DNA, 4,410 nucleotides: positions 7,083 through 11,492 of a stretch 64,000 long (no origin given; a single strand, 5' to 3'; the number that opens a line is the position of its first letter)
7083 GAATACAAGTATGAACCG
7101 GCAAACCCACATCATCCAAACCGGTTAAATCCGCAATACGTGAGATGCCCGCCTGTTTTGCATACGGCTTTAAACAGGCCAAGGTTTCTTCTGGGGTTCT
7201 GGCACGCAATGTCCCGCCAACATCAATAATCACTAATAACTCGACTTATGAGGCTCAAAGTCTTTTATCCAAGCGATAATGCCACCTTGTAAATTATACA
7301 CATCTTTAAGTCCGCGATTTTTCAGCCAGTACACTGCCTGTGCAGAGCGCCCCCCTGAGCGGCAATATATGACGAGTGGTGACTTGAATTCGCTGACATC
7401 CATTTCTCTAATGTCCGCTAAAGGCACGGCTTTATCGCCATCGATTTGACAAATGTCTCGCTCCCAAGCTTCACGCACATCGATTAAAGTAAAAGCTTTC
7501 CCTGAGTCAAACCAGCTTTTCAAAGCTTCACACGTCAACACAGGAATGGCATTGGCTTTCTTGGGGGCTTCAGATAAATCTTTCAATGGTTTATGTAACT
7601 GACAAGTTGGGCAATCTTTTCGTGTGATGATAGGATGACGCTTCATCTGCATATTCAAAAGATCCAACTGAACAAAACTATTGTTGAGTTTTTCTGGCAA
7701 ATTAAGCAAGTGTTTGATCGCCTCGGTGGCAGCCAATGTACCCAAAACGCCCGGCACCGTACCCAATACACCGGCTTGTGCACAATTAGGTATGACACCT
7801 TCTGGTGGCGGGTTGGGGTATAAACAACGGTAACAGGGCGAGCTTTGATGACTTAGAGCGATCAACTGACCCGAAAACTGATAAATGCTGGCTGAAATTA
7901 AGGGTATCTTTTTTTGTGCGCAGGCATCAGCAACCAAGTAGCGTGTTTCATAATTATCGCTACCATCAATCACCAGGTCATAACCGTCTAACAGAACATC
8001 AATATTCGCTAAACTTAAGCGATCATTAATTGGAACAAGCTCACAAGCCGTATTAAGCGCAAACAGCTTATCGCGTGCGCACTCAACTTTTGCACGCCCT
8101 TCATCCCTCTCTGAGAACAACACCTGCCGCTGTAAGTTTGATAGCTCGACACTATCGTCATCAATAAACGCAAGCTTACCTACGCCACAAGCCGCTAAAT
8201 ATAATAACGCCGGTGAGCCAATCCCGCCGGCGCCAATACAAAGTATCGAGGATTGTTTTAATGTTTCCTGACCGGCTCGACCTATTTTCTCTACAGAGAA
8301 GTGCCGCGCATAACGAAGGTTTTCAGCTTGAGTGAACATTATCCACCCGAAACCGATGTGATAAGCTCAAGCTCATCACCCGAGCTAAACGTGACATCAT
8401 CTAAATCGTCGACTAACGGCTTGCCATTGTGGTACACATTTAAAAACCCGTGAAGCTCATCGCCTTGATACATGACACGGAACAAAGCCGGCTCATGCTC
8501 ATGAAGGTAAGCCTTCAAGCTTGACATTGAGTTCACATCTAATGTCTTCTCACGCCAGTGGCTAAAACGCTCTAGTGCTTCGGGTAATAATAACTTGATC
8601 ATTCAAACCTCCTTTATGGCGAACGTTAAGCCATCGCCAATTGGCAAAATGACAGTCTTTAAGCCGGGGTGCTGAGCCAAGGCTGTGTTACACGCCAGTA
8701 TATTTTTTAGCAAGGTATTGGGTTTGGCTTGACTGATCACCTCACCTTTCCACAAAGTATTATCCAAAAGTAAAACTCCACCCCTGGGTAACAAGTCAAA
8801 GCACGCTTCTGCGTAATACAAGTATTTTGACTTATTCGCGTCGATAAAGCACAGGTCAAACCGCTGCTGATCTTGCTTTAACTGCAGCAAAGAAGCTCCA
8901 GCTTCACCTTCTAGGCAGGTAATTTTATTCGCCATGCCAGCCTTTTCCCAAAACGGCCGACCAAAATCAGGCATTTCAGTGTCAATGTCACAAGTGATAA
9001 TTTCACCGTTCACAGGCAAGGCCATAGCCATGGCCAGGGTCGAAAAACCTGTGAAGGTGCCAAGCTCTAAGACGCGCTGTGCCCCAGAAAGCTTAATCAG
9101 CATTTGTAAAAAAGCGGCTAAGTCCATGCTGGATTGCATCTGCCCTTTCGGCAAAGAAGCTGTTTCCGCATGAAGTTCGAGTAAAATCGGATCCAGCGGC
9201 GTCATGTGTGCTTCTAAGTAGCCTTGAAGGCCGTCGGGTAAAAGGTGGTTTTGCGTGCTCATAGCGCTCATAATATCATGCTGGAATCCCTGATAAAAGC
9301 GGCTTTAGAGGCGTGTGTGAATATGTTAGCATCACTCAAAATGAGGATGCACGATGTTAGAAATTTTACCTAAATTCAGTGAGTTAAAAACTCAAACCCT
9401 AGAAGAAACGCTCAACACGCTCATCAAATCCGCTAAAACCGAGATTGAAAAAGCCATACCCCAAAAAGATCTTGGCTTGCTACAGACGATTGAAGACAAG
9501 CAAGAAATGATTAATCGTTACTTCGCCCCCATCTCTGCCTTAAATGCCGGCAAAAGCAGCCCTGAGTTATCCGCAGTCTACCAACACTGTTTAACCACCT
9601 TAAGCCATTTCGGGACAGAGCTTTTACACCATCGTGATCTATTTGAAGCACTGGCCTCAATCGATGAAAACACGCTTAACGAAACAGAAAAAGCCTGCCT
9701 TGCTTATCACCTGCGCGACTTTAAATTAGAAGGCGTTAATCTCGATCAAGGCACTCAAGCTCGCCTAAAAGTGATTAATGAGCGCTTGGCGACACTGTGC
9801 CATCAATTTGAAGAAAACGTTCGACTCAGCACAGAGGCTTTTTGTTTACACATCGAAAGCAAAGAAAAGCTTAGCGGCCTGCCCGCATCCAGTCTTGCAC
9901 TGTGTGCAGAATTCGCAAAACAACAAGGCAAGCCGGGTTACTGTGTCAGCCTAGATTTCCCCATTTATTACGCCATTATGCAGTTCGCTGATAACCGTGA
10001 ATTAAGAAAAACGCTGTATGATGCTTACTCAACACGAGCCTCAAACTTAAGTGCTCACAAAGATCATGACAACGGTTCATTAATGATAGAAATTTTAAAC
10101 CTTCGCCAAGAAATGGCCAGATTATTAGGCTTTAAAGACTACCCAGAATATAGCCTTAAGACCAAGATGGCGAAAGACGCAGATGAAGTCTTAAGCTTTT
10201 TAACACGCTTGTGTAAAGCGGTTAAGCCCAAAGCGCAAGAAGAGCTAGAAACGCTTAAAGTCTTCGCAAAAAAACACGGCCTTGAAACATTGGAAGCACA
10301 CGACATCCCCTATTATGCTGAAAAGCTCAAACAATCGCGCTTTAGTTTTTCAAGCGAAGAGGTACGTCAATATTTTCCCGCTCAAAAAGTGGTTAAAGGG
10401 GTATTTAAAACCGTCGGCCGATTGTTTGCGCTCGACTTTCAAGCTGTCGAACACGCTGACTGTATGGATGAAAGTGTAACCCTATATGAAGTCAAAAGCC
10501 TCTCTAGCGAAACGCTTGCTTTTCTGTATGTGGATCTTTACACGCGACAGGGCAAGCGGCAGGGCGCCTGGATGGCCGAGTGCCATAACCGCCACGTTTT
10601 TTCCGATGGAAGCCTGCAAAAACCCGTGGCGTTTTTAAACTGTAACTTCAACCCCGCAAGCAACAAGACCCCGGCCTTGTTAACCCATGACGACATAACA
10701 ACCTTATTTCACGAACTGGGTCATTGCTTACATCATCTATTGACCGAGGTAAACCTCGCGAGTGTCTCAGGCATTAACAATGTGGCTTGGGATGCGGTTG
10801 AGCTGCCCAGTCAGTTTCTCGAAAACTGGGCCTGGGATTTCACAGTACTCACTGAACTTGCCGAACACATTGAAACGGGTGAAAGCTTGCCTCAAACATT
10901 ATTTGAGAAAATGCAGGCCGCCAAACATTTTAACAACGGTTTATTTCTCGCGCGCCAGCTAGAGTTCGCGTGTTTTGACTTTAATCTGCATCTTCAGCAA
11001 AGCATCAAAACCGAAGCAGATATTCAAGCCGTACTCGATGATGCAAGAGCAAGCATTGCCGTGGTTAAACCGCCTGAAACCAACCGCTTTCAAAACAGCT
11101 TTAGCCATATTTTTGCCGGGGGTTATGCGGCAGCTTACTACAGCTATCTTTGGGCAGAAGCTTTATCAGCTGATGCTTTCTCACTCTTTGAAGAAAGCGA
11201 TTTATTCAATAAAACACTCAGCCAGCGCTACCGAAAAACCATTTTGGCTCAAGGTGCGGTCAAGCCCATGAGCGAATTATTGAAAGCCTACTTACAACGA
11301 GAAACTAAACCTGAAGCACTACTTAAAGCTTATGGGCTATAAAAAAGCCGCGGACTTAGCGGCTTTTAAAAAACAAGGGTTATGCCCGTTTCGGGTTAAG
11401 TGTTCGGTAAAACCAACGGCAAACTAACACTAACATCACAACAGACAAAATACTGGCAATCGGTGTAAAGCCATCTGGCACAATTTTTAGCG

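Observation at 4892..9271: Self-contained YcaO-TfuA thioamidation module with a dedicated MoaD/ThiS-like carrier, a MoeZ-type E1-rhodanese and an O-methyltransferase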

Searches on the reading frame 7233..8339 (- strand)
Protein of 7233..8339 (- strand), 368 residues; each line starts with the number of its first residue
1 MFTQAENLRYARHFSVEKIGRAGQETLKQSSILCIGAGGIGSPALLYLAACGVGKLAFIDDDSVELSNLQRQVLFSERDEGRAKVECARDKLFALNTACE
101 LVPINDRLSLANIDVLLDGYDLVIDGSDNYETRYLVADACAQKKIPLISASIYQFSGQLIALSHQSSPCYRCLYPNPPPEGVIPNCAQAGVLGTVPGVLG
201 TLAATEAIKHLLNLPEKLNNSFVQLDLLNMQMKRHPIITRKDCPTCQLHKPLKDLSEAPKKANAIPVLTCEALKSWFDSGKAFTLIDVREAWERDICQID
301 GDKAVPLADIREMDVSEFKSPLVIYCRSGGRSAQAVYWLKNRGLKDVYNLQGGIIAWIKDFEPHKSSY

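Call 3: search_protein_families(library=pfam, proteins=[window:7233-8339:-], max_evalue=0.01)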
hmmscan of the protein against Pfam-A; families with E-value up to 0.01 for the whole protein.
window:7233-8339:- (368 aa): 3 families
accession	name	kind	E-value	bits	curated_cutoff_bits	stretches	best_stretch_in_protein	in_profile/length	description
PF00899.27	ThiF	-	1.5e-75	253.9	28.1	1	10-244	1-237/238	ThiF family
PF00581.25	Rhodanese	-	3.4e-11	43.9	22.2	1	271-359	3-101/102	Rhodanese-like domain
PF03435.24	Sacchrp_dh_NADP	-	1.9e-05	25.4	25.1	1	32-161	1-116/129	Saccharopine dehydrogenase NADP binding domain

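Call 4: search_protein_families(library=ncbifam, proteins=[window:7233-8339:-], max_evalue=0.01)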
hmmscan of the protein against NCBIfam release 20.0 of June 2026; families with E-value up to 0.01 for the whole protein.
window:7233-8339:- (368 aa): 31 families (the best 25 are shown)
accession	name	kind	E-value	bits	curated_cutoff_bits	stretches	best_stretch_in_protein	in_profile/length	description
NF006444.0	PRK08762.1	equivalog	1.7e-105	352.8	449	2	3-255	121-376/387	molybdopterin-synthase adenylyltransferase MoeB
NF005902.0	PRK07878.1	equivalog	7.9e-92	308.1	647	1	3-368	16-392/392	adenylyltransferase/sulfurtransferase MoeZ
NF005646.0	PRK07411.1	equivalog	4e-88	296.2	633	1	3-366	12-388/390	molybdopterin-synthase adenylyltransferase MoeB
NF047750.1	SAMPActivE1UbaA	equivalog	1e-78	264.4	450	1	9-248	12-250/270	SAMP-activating enzyme E1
NF004281.0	PRK05690.1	subfamily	1.2e-72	244.1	266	1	2-247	5-249/250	molybdopterin-synthase adenylyltransferase MoeB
TIGR02356.1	adenyl_thiF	equivalog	2.7e-70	235.9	275.25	1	9-211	1-203/203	thiazole biosynthesis adenylyltransferase ThiF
NF004111.0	PRK05600.1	equivalog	4.9e-67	226.6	437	1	3-355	15-369/371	ThiF family adenylyltransferase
TIGR02355.1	moeB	equivalog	8.4e-57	192.3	376.55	1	6-246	1-240/240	molybdopterin-synthase adenylyltransferase MoeB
NF009123.0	PRK12475.1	subfamily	7.5e-43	147.1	510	1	9-257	4-254/338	MoeB/ThiF family adenylyltransferase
NF006204.0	PRK08328.1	equivalog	2e-41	142.1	339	1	1-229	1-223/231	hypothetical protein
NF006395.0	PRK08644.1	equivalog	8.9e-24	84.3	159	1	17-151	18-153/215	sulfur carrier protein ThiS adenylyltransferase ThiF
NF006077.0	PRK08223.1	equivalog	2.5e-22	79.2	266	1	18-163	17-164/296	hypothetical protein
TIGR02354.1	thiF_fam2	equivalog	1.4e-17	64.3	152.2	1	23-143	15-134/200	thiamine biosynthesis protein ThiF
NF011696.0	PRK15116.1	equivalog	2.9e-17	63.2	304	1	20-150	21-152/268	tRNA cyclic N6-threonylcarbamoyladenosine(37) synthase TcdA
NF011424.0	PRK14851.1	subfamily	1.1e-15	56.7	1170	1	21-162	35-178/679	hypothetical protein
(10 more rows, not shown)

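Call 87: search_solved_structures(query=window:7233-8339:-, max_evalue=1e-20)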
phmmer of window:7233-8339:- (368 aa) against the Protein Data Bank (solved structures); distinct sequences matched with E-value up to 1e-20: 7.
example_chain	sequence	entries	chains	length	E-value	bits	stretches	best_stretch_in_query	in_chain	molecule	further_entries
6yub_A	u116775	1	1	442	1e-45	159.8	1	5-213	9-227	Adenylyltransferase and sulfurtransferase uba4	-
1zfn_A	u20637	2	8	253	2.5e-45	158.5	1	6-246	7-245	Adenylyltransferase thiF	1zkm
1zud_1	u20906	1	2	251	2.6e-45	158.5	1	6-246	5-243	Adenylyltransferase thiF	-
1jw9_B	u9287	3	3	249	1.2e-44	156.3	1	4-246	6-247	MOLYBDOPTERIN BIOSYNTHESIS MOEB PROTEIN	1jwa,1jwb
6yub_B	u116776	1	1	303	1.6e-42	149.3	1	5-213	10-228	Adenylyltransferase and sulfurtransferase uba4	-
6z6s_DDD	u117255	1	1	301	6.5e-41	144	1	5-213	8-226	Adenylyltransferase and sulfurtransferase uba4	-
6yuc_D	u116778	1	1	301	6.5e-41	144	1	5-213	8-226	Adenylyltransferase and sulfurtransferase uba4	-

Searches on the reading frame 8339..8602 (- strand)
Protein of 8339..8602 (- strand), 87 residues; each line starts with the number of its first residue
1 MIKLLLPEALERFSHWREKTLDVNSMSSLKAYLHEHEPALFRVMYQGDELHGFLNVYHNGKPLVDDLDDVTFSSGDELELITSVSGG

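Call 3: search_protein_families(library=pfam, proteins=[window:8339-8602:-], max_evalue=0.01)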
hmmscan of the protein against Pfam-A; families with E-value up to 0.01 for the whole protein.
window:8339-8602:- (87 aa): 1 family
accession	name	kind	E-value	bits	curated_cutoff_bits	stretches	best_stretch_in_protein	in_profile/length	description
PF02597.26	ThiS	-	0.00046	21.1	22.5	1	23-87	21-76/76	ThiS family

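Call 4: search_protein_families(library=ncbifam, proteins=[window:8339-8602:-], max_evalue=0.01)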
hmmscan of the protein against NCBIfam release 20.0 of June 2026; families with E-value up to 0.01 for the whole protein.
window:8339-8602:- (87 aa): 2 families
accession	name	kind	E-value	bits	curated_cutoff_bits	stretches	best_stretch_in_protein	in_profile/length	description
NF041918.1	SAMP1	equivalog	6.4e-06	26.6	60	1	29-87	32-91/91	ubiquitin-like small modifier protein 1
TIGR01687.1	moaD_arch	subfamily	0.0076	16.7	49.5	1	30-87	32-88/88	MoaD family protein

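Call 85: search_solved_structures(query=A4, max_evalue=1)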
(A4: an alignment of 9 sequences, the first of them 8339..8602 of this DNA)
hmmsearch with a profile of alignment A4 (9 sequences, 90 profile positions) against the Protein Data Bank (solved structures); distinct sequences matched with E-value up to 1: 27.
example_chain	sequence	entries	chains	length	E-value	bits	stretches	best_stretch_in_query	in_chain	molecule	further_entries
4n6e_B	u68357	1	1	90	5e-14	55.5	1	3-90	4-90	ThiS/MoaD family protein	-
3dwg_C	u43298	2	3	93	6.5e-14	55.2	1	3-90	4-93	9.5 kDa culture filtrate antigen cfp10A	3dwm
2l52_A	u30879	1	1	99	8.5e-13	51.6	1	13-90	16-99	METHANOSARCINA ACETIVORANS SAMP1 HOMOLOG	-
1v8c_A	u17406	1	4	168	2.4e-09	40.5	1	14-90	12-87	MoaD related protein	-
2g1e_A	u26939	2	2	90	1.3e-08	38.1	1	1-90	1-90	hypothetical protein Ta0895 | Putative uncharacterized protein Ta0895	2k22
2m19_A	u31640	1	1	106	4.5e-06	30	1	25-90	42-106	Molybdopterin converting factor subunit 1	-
3po0_A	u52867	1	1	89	7.5e-06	29.3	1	25-90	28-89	Small archaeal modifier protein 1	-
4hro_A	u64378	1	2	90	7.7e-06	29.3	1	25-90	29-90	Small archaeal modifier protein 1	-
2l83_A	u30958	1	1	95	9.2e-06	29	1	25-90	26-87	Small archaeal modifier protein 1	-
1vjk_A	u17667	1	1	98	0.004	20.6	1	18-90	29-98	molybdopterin converting factor, subunit 1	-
7m7a_A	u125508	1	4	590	0.03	17.8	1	12-71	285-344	Phosphoinositide 3-kinase MavQ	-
3rpf_C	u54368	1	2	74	0.034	17.6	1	43-90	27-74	Molybdopterin converting factor, subunit 1 (MoaD)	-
4psj_A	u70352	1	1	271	0.046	17.2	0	6-48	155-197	OR464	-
4bv4_R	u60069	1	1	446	0.053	17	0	6-51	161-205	PROTEIN TOLL, VARIABLE LYMPHOCYTE RECEPTOR B CHIMERA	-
2f9i_B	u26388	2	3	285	0.082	16.4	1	12-63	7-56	acetyl-coenzyme A carboxylase carboxyl transferase subunit beta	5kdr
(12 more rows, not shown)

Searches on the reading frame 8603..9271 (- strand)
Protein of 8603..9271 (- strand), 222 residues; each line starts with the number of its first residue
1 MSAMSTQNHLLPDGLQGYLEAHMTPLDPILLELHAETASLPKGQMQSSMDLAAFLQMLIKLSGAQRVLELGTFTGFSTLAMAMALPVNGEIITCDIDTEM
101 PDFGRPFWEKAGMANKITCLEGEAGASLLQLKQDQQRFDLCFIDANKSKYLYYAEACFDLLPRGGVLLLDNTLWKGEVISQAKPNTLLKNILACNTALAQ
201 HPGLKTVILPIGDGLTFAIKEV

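Call 3: search_protein_families(library=pfam, proteins=[window:8603-9271:-], max_evalue=0.01)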
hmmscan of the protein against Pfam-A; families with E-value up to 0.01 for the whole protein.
window:8603-9271:- (222 aa): 5 families
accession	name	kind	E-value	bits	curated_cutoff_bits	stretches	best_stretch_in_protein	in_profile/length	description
PF01596.23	Methyltransf_3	-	1.1e-59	201.7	22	1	27-220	8-203/204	O-methyltransferase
PF13578.12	Methyltransf_24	-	1.8e-13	51.7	26.3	1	68-171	1-104/105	Methyltransferase domain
PF13649.12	Methyltransf_25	-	5.7e-05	24.2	27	1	67-143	1-70/97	Methyltransferase domain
PF01135.25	PCMT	-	0.00026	21.3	20.3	1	40-100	50-110/210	Protein-L-isoaspartate(D-aspartate) O-methyltransferase (PCMT)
PF13847.12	Methyltransf_31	-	0.00088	19.4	27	1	63-157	3-98/145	Methyltransferase domain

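Call 4: search_protein_families(library=ncbifam, proteins=[window:8603-9271:-], max_evalue=0.01)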
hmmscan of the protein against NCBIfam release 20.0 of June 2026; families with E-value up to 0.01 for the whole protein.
window:8603-9271:- (222 aa): 9 families
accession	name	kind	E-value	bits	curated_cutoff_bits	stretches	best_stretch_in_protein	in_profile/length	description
NF001556.0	PRK00377.1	equivalog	2.9e-05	23.9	238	1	60-173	37-147/198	cobalt-precorrin-6Y C(15)-methyltransferase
NF001453.0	PRK00312.1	equivalog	3.5e-05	23.4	188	1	36-115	53-129/217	protein-L-isoaspartate(D-aspartate) O-methyltransferase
TIGR04188.1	methyltr_grsp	subfamily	3.8e-05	23.2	380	1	48-126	90-169/363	ATP-grasp peptide maturase system methyltransferase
NF052510.1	methyltran_MpqE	exception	0.00018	21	335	1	60-132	43-113/234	methyl-plastoquinone biosynthesis methyltransferase MpqE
NF043040.1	corrin_prot_MT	hypoth_equivalog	0.00019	20.9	180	1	64-176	42-154/216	corrinoid protein-associated methyltransferase CpaM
NF010549.0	PRK13942.1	equivalog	0.0002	20.9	282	1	42-120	56-134/215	protein-L-isoaspartate O-methyltransferase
TIGR04364.1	methyltran_FxLD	equivalog_domain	0.00035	19.7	320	1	59-128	78-145/394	methyltransferase, FxLD system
NF010550.0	PRK13943.1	equivalog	0.0021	17.2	359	1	50-125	67-143/322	protein-L-isoaspartate O-methyltransferase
TIGR00080.1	pimt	equivalog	0.0079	16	159.05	0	39-93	53-107/216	protein-L-isoaspartate O-methyltransferase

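Call 86: search_solved_structures(query=window:8603-9271:-, max_evalue=1e-10)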
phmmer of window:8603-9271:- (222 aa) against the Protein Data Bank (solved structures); distinct sequences matched with E-value up to 1e-10: 47.
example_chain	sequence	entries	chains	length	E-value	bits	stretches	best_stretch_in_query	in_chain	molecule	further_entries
3cbg_A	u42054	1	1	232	1.1e-44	155.9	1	15-220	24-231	O-methyltransferase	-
5lhm_A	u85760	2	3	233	6.6e-39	137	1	26-220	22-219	Putative O-methyltransferase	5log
3tr6_A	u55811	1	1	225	8.7e-37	130.1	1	2-220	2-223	O-methyltransferase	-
5kva_A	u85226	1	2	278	1.5e-35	126.1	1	12-218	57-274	caffeoyl-CoA O-methyltransferase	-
1sui_A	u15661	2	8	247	1.5e-35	126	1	12-218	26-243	Caffeoyl-CoA O-methyltransferase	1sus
3r3h_A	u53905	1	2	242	1.7e-35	125.9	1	24-216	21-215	O-methyltransferase, SAM-dependent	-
2avd_A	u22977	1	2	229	2.7e-34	121.9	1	17-220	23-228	Catechol-O-methyltransferase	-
8gxo_A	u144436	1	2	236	8.9e-33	117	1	47-218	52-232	Caffeoyl-CoA O-methyltransferase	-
2hnk_A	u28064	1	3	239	1.3e-32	116.5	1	4-219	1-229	SAM-dependent O-methyltransferase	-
3c3y_A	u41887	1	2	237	2.1e-32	115.7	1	29-218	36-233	O-methyltransferase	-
8uke_A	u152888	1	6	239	3.3e-31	111.9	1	15-217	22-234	Norbelladine 4'-O-methyltransferase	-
8gxn_B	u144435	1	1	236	1.6e-30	109.6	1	49-218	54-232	caffeyl-CoA-O-methyltransferase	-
8z8p_A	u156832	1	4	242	6.3e-30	107.7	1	49-217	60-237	Norbelladine 4'-O-methyltransferase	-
8xe3_A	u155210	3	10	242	6.3e-30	107.7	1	49-217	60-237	Norbelladine 4'-O-methyltransferase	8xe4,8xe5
8z8r_A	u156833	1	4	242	7.3e-30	107.5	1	50-217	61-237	Norbelladine 4'-O-methyltransferase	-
5zw3_A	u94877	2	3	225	3.1e-15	59.7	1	15-220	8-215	Putative O-methyltransferase YrrM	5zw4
8k1f_A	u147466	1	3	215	1.1e-13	54.6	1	48-216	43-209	tRNA 5-hydroxyuridine methyltransferase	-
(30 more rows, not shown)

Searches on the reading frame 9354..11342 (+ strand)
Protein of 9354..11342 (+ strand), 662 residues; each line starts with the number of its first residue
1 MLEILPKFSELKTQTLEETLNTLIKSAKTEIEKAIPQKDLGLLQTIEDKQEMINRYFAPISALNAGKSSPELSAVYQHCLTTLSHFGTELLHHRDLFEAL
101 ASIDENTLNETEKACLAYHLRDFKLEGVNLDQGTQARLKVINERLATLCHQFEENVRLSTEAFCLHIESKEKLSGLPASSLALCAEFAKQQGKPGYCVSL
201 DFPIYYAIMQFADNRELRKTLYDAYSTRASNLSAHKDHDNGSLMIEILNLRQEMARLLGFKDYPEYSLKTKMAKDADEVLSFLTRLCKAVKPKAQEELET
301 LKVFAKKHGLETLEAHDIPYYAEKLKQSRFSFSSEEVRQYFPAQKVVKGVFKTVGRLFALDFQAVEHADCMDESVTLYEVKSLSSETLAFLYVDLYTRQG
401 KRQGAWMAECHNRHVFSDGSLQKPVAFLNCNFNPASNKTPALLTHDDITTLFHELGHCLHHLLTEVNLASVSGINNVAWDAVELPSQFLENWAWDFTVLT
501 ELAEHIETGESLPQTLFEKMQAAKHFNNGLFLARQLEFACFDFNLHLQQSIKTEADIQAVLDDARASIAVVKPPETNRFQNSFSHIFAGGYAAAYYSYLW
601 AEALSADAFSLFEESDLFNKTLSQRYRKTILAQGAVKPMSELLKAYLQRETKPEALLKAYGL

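Call 3: search_protein_families(library=pfam, proteins=[window:9354-11342:+], max_evalue=0.01)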
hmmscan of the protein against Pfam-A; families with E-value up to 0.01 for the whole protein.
window:9354-11342:+ (662 aa): 2 families
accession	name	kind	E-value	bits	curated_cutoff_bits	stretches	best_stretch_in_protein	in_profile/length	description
PF01432.26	Peptidase_M3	-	8.5e-126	421.4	27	1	209-661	2-456/457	Peptidase family M3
PF19310.4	TOP_N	-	6.9e-07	29.5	27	1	25-133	9-121/123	Neurolysin/Thimet oligopeptidase, N-terminal domain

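Call 4: search_protein_families(library=ncbifam, proteins=[window:9354-11342:+], max_evalue=0.01)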
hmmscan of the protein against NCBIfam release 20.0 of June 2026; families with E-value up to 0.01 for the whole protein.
window:9354-11342:+ (662 aa): 4 families
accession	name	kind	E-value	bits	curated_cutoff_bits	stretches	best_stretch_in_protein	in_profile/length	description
NF008159.0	PRK10911.1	equivalog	6.3e-191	636.1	927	1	5-662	11-678/680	oligopeptidase A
NF007624.0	PRK10280.1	equivalog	7.8e-96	321.8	944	1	6-662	18-679/681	peptidyl-dipeptidase Dcp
TIGR02289.1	M3_not_pepF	subfamily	3.2e-11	42.5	442.35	2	213-372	156-303/549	M3 family oligoendopeptidase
TIGR00181.1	pepF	equivalog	2.3e-06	26.8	490.55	0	392-470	342-400/591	oligoendopeptidase F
